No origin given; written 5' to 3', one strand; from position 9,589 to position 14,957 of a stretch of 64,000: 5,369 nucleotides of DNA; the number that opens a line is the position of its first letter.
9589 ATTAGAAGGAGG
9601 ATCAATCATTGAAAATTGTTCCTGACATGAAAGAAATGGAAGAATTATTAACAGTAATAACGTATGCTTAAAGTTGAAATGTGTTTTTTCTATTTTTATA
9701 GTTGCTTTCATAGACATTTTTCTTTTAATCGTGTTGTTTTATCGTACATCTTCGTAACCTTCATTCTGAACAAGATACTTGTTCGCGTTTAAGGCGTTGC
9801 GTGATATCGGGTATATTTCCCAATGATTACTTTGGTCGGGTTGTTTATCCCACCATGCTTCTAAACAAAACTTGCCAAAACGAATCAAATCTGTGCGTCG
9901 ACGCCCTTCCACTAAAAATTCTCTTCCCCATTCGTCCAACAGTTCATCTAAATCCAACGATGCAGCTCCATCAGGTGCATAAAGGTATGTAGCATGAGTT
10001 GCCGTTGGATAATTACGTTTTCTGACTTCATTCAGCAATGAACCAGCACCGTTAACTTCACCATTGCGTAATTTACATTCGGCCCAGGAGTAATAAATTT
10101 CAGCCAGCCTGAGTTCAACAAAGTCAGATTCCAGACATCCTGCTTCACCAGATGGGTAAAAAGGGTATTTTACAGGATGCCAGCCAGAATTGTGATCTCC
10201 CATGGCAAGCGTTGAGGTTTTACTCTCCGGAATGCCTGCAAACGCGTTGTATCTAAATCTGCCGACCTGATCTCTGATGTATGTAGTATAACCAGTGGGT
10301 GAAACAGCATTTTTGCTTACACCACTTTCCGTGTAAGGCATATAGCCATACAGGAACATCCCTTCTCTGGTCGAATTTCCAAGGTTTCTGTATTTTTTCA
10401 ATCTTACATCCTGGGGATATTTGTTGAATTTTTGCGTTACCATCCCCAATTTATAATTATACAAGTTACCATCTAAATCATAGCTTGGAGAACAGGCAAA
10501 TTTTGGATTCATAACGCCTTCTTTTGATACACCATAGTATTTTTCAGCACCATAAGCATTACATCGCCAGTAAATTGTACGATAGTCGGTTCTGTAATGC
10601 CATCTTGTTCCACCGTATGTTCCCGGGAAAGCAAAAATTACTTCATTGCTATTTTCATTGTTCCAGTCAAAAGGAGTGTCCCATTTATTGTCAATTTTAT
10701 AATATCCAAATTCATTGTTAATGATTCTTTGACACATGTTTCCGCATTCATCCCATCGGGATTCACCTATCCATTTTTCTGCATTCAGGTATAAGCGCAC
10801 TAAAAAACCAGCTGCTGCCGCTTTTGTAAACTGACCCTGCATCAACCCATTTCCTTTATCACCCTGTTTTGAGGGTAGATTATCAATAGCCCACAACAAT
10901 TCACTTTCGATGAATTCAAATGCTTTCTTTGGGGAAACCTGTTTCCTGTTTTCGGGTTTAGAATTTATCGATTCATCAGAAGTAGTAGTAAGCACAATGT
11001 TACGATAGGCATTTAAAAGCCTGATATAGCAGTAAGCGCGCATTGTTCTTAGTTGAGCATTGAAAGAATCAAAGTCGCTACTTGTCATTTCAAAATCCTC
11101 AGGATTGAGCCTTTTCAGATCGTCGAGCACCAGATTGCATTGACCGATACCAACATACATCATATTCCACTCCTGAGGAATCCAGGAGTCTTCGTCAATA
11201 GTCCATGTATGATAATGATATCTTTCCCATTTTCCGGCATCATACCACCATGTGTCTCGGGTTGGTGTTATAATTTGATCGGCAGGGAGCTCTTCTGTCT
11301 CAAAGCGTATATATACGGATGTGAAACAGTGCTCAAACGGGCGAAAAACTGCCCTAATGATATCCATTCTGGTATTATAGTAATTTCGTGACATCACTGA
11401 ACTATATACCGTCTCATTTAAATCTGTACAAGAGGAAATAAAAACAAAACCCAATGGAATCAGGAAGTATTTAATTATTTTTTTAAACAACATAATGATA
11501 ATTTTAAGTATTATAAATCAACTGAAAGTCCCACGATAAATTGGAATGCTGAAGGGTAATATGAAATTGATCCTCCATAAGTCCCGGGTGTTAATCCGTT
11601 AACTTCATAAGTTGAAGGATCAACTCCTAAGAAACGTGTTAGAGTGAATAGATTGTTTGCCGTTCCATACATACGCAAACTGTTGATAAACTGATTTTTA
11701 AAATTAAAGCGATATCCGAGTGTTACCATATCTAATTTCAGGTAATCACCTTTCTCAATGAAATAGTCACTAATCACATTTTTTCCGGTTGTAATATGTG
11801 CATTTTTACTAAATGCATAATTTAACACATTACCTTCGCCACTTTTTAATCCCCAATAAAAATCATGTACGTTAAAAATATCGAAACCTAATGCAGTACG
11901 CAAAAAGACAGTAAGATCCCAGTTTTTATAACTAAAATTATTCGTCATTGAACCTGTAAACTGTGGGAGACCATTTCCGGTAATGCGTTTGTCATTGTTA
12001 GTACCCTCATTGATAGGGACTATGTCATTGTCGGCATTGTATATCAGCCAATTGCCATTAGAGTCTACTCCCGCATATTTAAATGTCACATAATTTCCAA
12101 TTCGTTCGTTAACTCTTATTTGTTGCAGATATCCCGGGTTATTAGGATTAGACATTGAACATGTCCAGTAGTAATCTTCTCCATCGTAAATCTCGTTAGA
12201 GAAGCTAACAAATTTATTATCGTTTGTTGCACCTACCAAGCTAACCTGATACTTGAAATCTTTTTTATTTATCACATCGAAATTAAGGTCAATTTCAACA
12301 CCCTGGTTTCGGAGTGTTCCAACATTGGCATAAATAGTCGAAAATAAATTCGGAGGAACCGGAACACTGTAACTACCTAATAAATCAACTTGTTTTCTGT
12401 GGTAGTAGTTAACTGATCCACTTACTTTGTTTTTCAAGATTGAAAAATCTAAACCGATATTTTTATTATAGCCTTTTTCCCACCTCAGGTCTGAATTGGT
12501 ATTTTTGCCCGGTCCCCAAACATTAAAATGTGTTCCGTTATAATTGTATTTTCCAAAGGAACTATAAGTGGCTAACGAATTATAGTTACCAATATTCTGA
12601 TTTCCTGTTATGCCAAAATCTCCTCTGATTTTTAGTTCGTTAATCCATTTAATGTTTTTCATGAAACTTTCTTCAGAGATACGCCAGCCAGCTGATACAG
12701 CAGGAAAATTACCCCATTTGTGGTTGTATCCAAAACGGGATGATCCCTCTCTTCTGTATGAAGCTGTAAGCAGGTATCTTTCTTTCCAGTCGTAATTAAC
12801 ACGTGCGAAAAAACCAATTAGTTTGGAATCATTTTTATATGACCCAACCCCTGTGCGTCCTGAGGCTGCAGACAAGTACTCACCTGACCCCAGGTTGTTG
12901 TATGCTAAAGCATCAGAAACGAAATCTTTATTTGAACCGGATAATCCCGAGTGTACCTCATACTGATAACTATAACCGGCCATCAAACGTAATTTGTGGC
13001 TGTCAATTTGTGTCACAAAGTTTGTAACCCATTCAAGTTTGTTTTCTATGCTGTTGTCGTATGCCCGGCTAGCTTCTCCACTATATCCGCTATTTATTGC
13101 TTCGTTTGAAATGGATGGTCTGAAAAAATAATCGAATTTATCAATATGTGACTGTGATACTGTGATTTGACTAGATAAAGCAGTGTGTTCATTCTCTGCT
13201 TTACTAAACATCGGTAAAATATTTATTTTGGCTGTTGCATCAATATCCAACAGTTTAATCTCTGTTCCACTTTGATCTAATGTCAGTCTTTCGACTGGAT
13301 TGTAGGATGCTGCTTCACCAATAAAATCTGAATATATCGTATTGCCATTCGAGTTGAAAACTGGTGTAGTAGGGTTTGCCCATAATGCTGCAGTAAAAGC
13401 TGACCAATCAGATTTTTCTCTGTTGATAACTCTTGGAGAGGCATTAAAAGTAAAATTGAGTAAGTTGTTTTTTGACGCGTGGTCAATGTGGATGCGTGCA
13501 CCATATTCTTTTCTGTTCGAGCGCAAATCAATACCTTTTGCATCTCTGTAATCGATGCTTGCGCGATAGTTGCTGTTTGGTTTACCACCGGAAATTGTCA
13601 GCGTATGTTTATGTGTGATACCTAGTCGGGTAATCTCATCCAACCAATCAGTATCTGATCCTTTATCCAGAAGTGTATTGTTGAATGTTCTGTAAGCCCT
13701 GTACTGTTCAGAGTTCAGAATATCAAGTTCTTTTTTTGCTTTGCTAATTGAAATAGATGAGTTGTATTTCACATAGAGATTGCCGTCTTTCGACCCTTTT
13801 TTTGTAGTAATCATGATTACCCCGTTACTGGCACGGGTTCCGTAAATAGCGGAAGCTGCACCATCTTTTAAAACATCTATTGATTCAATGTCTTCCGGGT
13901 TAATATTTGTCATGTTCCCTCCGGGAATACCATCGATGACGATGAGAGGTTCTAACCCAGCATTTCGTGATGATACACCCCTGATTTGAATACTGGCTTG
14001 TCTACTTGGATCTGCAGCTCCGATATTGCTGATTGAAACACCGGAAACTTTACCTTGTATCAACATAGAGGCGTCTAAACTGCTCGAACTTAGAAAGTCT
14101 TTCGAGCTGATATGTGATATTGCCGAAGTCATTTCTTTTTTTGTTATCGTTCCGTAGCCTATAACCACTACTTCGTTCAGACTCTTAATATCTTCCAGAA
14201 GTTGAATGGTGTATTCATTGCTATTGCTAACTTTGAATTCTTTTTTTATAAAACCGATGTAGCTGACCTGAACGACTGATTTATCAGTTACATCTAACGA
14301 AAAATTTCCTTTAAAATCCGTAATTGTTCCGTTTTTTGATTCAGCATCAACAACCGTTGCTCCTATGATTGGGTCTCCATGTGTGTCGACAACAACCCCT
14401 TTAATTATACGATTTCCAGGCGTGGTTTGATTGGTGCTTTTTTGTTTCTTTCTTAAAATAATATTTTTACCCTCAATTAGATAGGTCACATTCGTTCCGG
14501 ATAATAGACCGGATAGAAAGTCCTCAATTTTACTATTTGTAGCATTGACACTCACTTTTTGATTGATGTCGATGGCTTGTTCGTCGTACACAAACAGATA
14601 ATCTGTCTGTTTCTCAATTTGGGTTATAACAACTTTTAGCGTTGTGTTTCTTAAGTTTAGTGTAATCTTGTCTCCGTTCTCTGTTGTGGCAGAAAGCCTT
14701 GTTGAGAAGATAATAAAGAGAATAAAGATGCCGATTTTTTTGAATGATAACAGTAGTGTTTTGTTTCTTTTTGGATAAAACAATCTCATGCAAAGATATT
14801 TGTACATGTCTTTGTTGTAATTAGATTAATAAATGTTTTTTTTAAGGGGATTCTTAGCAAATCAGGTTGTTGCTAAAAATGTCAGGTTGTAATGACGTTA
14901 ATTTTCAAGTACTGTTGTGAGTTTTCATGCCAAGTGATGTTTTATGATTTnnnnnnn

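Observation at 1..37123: Twin PULs that look built to degrade a glycosylated glycerol-phosphate polymer (candidate teichoic-acid utilisation locus)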

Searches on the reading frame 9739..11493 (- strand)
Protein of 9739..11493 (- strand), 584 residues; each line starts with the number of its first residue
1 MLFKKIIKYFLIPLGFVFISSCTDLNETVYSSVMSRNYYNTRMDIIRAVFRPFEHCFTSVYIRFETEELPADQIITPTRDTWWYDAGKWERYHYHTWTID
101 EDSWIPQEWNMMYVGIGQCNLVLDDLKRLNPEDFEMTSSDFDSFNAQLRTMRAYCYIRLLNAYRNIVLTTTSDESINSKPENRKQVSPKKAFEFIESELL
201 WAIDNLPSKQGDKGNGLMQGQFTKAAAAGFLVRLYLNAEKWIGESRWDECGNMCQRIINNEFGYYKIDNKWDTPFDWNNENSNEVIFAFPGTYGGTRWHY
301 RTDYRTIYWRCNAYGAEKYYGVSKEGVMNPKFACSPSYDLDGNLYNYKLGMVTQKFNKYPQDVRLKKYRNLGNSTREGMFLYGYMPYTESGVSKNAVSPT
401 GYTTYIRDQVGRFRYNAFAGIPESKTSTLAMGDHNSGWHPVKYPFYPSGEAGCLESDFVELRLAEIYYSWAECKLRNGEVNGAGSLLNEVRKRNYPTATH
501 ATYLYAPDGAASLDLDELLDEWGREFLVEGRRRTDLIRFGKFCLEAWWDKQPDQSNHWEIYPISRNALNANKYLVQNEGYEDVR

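Call 3: search_protein_families(library=pfam, proteins=[window:9739-11493:-])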
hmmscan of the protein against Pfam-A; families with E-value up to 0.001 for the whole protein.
window:9739-11493:- (584 aa): 2 families
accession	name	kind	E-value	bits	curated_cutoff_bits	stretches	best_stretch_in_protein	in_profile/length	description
PF07980.17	SusD_RagB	-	6.9e-21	75.6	23.1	1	416-580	111-297/297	SusD family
PF14322.12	SusD-like_3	-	2.2e-16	61.1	27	1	79-236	50-191/191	Starch-binding associating with outer membrane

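Call 9: search_protein_families(library=ncbifam, proteins=[window:9739-11493:-], max_evalue=0.01)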
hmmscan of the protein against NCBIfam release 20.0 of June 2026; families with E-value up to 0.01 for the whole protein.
window:9739-11493:- (584 aa): 2 families
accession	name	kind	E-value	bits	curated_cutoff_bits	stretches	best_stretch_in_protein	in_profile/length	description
NF033071.0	SusD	exception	4.2e-29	101.2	725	2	455-580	436-558/558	starch-binding outer membrane lipoprotein SusD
NF033072.0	NanU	exception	7.6e-10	38.5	425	2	4-342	2-324/521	SusD family outer membrane lipoprotein NanU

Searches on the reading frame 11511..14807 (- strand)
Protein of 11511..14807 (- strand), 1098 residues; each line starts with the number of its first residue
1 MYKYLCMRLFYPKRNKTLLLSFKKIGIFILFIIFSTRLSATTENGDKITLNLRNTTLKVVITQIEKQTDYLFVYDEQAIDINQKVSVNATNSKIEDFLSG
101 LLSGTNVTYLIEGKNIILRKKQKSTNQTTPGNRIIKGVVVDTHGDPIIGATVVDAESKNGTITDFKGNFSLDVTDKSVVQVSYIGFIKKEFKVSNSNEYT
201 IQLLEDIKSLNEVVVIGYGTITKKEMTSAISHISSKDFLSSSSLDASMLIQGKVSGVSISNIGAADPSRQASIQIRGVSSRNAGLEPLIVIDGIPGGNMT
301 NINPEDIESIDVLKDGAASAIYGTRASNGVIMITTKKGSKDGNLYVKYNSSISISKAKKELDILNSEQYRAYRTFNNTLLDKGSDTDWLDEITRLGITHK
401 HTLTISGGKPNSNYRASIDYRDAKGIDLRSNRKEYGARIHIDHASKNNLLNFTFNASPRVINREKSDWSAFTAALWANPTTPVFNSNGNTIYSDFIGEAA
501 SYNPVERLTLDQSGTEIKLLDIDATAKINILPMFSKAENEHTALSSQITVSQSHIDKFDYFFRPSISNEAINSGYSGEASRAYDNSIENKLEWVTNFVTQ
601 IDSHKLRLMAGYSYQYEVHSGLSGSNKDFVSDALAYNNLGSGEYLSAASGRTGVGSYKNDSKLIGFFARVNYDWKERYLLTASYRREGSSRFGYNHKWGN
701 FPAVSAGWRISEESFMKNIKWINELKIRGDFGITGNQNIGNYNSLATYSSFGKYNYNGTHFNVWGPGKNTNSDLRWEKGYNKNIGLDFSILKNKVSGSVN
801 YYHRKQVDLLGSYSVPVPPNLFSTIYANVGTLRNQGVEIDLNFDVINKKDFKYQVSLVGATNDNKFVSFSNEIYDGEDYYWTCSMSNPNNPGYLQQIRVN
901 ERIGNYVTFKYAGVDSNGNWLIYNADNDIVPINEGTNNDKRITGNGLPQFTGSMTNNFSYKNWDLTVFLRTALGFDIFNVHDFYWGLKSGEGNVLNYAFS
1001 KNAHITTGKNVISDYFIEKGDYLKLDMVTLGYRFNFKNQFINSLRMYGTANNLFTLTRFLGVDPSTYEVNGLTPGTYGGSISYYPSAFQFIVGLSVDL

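Call 3: search_protein_families(library=pfam, proteins=[window:11511-14807:-])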
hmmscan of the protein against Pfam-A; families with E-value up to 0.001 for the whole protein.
window:11511-14807:- (1098 aa): 5 families
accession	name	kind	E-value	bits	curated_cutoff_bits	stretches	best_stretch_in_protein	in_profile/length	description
PF07715.20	Plug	-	7.7e-18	65.4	23.9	1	223-330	2-107/107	TonB-dependent Receptor Plug Domain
PF13715.12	CarbopepD_reg_2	-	2e-15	57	32.2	1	135-215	1-88/88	CarboxypepD_reg-like domain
PF07660.19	STN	-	6.7e-13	48.6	28.4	1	70-121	1-52/52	Secretin and TonB N terminus short domain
PF00593.30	TonB_dep_Rec_b-barrel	-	8.6e-11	42.8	27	1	559-1053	102-436/436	TonB dependent receptor-like, beta-barrel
PF13620.12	CarboxypepD_reg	-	2.9e-07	31.2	32.3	1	135-193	2-69/82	Carboxypeptidase regulatory-like domain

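Call 9: search_protein_families(library=ncbifam, proteins=[window:11511-14807:-], max_evalue=0.01)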
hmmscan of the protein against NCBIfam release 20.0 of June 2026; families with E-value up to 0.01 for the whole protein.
window:11511-14807:- (1098 aa): 3 families
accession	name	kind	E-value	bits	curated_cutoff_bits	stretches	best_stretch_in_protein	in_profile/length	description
TIGR04056.1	OMP_RagA_SusC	subfamily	7.4e-203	676.6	368.25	1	135-1097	3-980/981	SusC/RagA family TonB-linked outer membrane protein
TIGR04057.1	SusC_RagA_signa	signature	3.4e-17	62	46.2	1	306-336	1-31/31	SusC/RagA subfamily TonB-dependent outer membrane receptor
NF053590.1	TonB_dep_TOL0244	equivalog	1.8e-05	23.6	645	1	301-376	106-182/604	TOL_0244 family TonB-dependent receptor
